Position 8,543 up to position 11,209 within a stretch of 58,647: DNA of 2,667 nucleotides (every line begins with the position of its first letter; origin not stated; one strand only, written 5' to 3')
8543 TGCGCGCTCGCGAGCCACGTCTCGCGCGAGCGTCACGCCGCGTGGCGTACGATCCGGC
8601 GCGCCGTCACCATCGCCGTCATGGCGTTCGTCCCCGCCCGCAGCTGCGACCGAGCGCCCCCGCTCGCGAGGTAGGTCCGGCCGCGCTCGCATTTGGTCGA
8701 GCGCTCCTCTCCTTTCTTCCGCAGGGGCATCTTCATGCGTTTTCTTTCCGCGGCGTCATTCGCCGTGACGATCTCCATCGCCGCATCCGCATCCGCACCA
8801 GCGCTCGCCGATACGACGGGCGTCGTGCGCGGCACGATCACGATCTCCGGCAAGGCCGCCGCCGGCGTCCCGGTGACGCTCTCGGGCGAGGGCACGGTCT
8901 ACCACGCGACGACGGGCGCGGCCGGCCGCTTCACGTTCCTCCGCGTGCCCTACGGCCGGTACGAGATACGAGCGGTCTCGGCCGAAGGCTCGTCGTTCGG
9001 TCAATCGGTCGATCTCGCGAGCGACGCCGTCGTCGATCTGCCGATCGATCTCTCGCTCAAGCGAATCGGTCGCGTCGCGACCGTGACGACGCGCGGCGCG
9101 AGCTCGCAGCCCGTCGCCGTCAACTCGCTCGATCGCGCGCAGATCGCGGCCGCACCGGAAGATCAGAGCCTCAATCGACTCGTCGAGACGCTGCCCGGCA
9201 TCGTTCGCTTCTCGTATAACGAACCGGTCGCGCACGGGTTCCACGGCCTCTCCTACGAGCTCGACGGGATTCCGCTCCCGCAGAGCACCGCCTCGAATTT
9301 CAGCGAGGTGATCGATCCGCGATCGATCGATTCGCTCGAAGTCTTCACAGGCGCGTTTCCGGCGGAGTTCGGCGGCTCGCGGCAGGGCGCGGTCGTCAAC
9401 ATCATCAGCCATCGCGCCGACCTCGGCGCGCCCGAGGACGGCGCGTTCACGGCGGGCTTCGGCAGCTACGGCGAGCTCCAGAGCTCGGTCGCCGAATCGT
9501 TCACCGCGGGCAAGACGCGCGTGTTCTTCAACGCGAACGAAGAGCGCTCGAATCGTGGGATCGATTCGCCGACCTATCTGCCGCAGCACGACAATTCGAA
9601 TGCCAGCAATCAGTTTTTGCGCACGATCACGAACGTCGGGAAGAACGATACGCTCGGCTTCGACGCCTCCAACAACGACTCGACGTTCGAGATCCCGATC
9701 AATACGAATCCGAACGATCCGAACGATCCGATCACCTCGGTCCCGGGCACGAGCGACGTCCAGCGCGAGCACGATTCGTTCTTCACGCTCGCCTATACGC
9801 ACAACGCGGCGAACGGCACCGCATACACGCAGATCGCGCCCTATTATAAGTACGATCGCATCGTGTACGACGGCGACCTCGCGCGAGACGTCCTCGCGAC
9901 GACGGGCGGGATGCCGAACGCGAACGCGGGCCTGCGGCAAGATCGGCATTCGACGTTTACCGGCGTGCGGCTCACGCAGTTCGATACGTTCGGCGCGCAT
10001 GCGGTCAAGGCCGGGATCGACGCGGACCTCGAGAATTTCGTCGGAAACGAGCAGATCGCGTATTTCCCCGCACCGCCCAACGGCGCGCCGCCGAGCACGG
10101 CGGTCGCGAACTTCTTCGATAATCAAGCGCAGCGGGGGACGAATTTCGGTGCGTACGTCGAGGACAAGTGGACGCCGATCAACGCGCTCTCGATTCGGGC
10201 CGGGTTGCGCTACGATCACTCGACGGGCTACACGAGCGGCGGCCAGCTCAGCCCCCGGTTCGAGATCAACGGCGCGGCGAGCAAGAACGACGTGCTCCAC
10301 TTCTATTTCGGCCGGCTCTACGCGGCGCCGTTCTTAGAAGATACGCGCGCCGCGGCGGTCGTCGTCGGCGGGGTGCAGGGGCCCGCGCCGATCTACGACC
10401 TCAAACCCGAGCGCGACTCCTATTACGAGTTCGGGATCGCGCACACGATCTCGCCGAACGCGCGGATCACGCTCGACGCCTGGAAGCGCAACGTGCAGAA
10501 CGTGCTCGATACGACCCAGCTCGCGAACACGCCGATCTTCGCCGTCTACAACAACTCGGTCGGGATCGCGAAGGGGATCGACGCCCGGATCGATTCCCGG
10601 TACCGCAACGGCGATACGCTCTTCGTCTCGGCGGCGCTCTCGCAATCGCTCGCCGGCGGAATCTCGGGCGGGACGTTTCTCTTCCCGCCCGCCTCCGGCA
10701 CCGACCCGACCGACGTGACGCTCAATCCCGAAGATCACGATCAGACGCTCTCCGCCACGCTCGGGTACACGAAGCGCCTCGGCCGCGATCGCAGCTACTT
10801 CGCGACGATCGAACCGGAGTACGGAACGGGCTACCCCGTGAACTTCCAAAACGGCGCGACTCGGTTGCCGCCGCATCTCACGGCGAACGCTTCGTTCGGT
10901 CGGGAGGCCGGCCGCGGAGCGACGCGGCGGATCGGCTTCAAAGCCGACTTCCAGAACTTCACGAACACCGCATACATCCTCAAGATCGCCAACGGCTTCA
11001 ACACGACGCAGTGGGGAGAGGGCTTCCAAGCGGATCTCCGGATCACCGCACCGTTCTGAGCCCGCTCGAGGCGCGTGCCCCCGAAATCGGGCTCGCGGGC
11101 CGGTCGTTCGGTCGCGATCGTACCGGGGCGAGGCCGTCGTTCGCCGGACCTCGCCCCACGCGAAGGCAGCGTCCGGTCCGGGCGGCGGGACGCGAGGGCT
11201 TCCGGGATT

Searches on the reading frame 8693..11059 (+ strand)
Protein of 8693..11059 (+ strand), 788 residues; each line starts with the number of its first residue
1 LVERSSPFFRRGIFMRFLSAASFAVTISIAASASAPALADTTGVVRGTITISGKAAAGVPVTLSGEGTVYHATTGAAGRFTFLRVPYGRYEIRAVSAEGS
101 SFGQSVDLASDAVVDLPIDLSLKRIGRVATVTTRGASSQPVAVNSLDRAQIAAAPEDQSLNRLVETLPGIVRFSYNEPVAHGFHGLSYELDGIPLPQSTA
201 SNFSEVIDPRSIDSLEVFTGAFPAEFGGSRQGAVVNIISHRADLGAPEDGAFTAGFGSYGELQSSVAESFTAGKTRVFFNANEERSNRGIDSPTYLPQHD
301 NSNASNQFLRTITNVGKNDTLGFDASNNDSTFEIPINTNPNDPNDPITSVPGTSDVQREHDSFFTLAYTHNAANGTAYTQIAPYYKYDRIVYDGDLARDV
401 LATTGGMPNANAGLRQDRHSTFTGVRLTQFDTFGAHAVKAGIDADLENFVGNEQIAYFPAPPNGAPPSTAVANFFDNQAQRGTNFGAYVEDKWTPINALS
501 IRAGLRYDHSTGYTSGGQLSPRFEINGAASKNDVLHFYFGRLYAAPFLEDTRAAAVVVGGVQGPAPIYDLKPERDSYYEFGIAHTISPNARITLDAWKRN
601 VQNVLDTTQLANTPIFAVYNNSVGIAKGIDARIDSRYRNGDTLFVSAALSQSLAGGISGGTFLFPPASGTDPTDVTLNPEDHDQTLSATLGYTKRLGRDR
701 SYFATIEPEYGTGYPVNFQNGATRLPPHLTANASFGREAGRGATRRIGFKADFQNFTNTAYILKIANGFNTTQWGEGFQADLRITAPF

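Call 54: search_protein_families(library=pfam, proteins=[window:8693-11059:+], max_evalue=0.00001)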
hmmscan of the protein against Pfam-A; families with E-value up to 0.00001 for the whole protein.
window:8693-11059:+ (788 aa): 3 families
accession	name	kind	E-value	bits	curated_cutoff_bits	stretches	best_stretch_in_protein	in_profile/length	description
PF00593.30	TonB_dep_Rec_b-barrel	-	1.3e-15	58.6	27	1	315-735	24-419/436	TonB dependent receptor-like, beta-barrel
PF13620.12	CarboxypepD_reg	-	7.4e-09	36.3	32.3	1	45-120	2-81/82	Carboxypeptidase regulatory-like domain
PF07715.20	Plug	-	1.3e-08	35.8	23.9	1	138-234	4-107/107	TonB-dependent Receptor Plug Domain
